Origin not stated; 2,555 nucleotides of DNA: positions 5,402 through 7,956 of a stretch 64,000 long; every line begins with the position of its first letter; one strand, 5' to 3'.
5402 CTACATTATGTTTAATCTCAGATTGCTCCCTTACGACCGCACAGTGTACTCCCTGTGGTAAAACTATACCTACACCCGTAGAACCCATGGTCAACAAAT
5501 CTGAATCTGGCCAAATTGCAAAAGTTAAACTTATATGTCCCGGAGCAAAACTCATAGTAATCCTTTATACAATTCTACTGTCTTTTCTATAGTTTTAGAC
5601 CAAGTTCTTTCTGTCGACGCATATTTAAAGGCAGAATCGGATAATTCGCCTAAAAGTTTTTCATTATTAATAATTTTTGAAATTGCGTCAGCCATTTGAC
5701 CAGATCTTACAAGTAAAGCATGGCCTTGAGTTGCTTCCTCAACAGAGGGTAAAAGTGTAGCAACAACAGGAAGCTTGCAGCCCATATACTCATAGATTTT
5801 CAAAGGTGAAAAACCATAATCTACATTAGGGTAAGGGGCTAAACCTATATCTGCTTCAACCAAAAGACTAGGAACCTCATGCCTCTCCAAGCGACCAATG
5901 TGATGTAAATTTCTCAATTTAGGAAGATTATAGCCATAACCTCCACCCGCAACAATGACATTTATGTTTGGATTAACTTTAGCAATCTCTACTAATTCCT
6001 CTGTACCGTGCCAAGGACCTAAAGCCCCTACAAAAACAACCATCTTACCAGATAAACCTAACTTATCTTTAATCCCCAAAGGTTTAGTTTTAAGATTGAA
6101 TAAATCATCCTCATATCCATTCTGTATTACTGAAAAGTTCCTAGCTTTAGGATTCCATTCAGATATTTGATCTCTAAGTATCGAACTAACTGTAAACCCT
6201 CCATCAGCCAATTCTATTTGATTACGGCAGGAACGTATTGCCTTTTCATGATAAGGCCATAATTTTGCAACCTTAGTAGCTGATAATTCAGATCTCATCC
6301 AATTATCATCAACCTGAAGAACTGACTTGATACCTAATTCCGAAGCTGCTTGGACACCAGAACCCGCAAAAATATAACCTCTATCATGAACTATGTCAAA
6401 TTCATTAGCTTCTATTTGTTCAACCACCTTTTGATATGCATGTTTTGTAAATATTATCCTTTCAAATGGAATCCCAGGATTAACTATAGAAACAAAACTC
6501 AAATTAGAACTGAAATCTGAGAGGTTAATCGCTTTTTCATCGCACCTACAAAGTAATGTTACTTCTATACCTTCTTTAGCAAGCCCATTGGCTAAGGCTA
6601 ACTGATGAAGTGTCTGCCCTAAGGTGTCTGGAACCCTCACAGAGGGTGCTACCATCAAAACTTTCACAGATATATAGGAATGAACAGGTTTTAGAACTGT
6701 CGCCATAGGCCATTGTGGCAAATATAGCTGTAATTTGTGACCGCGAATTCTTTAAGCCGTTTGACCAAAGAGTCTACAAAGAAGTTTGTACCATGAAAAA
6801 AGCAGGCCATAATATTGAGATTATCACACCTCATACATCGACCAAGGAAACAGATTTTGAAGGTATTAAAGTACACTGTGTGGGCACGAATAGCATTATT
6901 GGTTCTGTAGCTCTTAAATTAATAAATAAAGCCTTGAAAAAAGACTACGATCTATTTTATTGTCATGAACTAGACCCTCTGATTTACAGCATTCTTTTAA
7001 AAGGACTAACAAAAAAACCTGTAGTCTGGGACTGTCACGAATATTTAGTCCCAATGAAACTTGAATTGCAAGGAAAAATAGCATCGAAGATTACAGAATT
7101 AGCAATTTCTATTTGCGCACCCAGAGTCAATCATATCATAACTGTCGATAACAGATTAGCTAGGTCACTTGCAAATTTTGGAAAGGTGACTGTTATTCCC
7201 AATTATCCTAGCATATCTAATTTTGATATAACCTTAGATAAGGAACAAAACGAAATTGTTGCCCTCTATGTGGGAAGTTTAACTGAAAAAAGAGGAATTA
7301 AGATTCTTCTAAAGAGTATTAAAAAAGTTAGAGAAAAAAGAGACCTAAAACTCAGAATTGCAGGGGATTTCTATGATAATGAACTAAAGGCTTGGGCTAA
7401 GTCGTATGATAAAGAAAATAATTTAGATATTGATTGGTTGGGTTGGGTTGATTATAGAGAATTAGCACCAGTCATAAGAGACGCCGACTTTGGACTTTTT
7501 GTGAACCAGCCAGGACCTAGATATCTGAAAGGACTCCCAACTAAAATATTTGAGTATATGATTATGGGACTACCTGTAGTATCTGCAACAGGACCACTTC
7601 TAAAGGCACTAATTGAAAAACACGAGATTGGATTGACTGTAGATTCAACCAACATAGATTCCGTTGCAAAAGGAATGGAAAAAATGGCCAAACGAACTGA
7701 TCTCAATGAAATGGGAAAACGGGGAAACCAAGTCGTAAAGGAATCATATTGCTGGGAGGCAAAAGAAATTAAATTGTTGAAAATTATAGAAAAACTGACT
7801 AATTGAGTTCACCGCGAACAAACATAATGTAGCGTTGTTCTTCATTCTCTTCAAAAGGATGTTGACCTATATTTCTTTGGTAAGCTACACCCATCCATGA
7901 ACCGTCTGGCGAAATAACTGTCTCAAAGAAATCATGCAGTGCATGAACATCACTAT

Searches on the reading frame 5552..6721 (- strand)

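Call 27: search_protein_families(library=pfam, proteins=[window:5552-6721:-], max_evalue=0.001)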
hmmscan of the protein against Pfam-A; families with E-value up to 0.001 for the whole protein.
window:5552-6721:- (389 aa): 5 families
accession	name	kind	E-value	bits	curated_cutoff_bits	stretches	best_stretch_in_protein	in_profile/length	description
PF13439.12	Glyco_transf_4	-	8e-14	52.5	28.5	1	35-205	3-168/170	Glycosyltransferase Family 4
PF13692.12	Glyco_trans_1_4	-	5.9e-12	46.5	27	1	226-353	2-142/142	Glycosyl transferases group 1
PF00534.26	Glycos_transf_1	-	1.5e-10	41.3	26.4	1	225-364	15-169/172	Glycosyl transferases group 1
PF13579.12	Glyco_trans_4_4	-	3.3e-08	34.4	29.7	1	38-202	5-158/158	Glycosyl transferase 4-like domain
PF13524.12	Glyco_trans_1_2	-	1.1e-07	32.4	25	1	242-380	4-141/144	Glycosyl transferase-like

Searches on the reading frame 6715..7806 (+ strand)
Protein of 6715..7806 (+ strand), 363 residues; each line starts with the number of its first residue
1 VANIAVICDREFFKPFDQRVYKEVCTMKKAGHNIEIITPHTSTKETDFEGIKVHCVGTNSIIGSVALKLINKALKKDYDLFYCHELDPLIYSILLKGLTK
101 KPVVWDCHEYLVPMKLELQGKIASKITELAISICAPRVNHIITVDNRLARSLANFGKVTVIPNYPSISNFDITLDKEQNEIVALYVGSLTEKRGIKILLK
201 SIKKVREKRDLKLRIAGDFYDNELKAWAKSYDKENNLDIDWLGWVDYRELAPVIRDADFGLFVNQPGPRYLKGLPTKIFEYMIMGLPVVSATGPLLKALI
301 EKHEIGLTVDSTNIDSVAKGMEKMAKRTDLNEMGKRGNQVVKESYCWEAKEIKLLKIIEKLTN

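Call 27: search_protein_families(library=pfam, proteins=[window:6715-7806:+], max_evalue=0.001)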
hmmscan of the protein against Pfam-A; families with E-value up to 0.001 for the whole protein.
window:6715-7806:+ (363 aa): 4 families
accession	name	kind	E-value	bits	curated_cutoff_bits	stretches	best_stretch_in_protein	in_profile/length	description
PF00534.26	Glycos_transf_1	-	6.3e-20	71.9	26.4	1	175-332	10-164/172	Glycosyl transferases group 1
PF13692.12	Glyco_trans_1_4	-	1.6e-19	71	27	1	182-325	3-140/142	Glycosyl transferases group 1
PF13439.12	Glyco_transf_4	-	3.6e-10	40.6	28.5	1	27-163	15-164/170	Glycosyltransferase Family 4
PF13524.12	Glyco_trans_1_2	-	8.4e-10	39.2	25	1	202-349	6-137/144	Glycosyl transferase-like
